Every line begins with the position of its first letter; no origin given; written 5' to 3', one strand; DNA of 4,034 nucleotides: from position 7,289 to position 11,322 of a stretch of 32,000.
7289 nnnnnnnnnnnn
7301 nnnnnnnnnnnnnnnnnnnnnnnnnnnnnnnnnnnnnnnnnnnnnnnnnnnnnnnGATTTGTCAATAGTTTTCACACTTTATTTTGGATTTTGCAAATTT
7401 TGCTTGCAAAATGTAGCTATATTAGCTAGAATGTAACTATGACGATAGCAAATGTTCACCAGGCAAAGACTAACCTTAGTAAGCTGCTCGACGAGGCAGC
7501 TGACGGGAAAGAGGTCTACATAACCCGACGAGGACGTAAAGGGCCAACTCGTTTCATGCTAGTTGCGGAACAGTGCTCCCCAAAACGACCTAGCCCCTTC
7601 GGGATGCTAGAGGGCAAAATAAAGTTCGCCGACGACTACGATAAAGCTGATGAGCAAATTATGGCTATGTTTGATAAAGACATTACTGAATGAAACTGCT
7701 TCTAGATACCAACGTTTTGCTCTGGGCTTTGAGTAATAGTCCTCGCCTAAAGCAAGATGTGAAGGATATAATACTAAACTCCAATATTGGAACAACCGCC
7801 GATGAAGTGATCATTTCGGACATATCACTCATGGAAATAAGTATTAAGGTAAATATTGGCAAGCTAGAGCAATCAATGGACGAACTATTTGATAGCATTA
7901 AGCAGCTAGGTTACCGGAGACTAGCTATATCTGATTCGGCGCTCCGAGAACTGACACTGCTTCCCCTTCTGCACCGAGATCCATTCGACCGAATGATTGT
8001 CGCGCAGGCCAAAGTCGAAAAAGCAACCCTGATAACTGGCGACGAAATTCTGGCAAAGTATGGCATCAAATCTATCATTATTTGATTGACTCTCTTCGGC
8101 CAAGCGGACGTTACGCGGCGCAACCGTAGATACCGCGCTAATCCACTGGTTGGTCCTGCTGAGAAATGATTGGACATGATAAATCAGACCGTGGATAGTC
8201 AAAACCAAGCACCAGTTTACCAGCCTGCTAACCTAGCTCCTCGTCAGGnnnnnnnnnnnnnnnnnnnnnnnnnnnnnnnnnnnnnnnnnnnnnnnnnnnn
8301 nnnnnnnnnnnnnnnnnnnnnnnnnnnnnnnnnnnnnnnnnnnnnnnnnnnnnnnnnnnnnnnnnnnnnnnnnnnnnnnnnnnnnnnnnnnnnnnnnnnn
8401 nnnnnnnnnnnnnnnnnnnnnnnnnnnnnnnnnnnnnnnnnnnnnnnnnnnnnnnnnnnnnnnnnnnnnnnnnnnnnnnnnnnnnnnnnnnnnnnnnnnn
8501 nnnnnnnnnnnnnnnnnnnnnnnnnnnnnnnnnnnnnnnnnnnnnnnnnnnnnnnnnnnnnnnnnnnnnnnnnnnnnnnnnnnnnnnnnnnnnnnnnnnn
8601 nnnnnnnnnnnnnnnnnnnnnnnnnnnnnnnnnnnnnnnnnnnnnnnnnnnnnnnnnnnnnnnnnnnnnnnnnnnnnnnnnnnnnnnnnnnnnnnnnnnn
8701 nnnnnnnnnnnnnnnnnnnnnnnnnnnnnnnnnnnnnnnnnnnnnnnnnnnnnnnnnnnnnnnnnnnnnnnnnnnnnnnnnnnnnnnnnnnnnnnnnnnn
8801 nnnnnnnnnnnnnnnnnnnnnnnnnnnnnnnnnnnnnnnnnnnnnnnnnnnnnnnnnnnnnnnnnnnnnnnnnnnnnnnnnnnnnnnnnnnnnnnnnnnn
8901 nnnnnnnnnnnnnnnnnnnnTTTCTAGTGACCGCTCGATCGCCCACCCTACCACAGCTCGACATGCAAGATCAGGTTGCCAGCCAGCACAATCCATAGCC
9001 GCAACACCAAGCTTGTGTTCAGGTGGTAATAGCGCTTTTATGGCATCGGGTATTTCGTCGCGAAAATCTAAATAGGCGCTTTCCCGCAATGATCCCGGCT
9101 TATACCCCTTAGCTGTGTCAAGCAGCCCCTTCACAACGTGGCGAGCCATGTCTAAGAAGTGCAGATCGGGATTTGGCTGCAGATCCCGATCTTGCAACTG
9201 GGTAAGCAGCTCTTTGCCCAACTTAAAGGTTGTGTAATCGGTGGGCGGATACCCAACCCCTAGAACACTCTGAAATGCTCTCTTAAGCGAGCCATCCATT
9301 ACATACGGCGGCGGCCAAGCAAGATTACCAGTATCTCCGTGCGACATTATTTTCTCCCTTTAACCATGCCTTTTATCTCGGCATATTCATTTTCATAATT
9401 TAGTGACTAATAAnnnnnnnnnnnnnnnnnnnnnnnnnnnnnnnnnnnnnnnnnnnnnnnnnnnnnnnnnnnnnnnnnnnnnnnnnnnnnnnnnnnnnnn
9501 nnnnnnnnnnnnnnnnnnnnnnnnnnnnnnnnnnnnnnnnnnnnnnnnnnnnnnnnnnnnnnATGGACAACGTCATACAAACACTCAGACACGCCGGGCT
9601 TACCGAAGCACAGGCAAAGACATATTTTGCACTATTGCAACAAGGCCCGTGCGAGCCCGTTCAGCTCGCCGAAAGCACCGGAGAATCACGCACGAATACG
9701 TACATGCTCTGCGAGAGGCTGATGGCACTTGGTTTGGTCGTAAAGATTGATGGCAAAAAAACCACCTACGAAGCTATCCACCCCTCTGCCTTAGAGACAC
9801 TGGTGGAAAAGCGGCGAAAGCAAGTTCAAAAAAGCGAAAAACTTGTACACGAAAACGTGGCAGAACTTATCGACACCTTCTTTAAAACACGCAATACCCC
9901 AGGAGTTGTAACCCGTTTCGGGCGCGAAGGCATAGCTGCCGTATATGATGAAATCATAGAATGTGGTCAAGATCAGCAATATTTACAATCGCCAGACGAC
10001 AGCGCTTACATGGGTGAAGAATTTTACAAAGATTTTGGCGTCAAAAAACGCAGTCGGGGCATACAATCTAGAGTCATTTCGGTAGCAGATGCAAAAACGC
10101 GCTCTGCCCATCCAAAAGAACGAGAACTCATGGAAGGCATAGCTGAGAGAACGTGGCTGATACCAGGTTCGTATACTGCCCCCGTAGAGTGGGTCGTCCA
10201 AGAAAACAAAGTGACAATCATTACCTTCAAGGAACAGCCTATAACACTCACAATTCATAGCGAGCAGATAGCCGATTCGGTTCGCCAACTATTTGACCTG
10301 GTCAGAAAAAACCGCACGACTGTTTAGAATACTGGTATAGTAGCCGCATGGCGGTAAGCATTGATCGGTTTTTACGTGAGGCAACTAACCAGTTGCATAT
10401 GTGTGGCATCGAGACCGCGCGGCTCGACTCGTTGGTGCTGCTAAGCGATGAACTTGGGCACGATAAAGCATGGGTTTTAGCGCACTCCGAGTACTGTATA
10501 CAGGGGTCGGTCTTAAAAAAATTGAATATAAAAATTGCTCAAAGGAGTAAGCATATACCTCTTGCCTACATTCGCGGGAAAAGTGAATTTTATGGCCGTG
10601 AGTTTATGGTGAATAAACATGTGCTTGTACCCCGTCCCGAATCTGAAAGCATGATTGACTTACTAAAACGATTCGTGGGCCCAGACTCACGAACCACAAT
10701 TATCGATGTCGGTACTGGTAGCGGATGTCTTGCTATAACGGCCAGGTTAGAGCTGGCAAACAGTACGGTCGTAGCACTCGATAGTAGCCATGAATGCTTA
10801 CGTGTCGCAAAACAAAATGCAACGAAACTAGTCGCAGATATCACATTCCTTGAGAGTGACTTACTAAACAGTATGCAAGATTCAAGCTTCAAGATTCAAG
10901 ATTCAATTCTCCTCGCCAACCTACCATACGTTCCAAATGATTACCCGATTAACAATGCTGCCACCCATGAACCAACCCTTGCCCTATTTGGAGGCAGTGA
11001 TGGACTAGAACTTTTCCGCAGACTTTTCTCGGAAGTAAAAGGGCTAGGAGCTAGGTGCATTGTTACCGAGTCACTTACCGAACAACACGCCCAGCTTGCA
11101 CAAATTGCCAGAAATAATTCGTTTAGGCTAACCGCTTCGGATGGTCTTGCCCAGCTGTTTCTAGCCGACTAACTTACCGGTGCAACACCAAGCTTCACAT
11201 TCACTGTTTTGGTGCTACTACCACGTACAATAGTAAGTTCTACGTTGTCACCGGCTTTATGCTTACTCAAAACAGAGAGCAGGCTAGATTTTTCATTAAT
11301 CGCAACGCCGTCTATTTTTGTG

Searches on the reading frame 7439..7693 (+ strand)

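Call 113: search_protein_families(library=pfam, proteins=[window:7439-7693:+], max_evalue=0.01)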
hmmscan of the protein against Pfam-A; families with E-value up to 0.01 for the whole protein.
window:7439-7693:+ (84 aa): 1 family
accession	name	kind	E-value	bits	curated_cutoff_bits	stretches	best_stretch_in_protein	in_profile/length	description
PF02604.26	PhdYeFM_antitox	-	1.9e-09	37.6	29.8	1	1-34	1-35/74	Antitoxin Phd_YefM, type II toxin-antitoxin system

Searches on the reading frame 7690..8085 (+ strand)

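Call 8: search_protein_families(library=pfam, proteins=[window:7690-8085:+], max_evalue=0.01)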
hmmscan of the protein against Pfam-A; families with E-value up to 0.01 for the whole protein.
window:7690-8085:+ (131 aa): 2 families
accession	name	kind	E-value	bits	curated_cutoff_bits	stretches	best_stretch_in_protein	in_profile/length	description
PF01850.27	PIN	-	2e-15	57.9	23.6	1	4-125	2-118/120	PIN domain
PF13470.12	PIN_3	-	0.0081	17.4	27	0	2-118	1-113/115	PIN domain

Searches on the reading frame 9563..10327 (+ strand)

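Call 8: search_protein_families(library=pfam, proteins=[window:9563-10327:+], max_evalue=0.01)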
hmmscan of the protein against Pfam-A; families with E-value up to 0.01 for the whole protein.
window:9563-10327:+ (254 aa): 2 families
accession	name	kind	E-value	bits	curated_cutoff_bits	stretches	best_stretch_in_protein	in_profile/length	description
PF01978.25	TrmB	-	4.6e-13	49.2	25.6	1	8-74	1-67/68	Sugar-specific transcriptional regulator TrmB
PF09339.16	HTH_IclR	-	0.00065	19.9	22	1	28-61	17-50/52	IclR helix-turn-helix domain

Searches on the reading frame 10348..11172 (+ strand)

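Call 8: search_protein_families(library=pfam, proteins=[window:10348-11172:+], max_evalue=0.01)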
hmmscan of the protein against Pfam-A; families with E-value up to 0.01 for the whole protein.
window:10348-11172:+ (274 aa): 10 families
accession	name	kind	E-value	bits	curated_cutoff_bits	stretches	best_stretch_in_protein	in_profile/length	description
PF17827.6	PrmC_N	-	2.1e-12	47.8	23.4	1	9-77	3-71/71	PrmC N-terminal domain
PF13847.12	Methyltransf_31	-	1.4e-09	38.2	27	1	113-190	2-81/145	Methyltransferase domain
PF05175.20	MTS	-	3.2e-08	33.8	23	1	114-182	31-100/170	Methyltransferase small domain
PF06325.19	PrmA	-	3.8e-08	33.6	22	1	106-161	155-207/296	Ribosomal protein L11 methyltransferase (PrmA)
PF13649.12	Methyltransf_25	-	3.1e-07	31.4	27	1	118-182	1-66/97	Methyltransferase domain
PF08241.18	Methyltransf_11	-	0.00029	21.9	21.2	1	120-181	2-61/95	Methyltransferase domain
PF13679.12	Methyltransf_32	-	0.00078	19.9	27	1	105-171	16-88/143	Methyltransferase domain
PF13489.12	Methyltransf_23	-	0.0015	18.7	27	1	100-155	7-63/164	Methyltransferase domain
PF24675.1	NpmA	-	0.007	16.1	60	0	115-158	24-67/214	16S rRNA (adenine(1408)-N(1))-methyltransferase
PF01135.25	PCMT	-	0.0081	16.4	20.3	0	102-163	65-123/210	Protein-L-isoaspartate(D-aspartate) O-methyltransferase (PCMT)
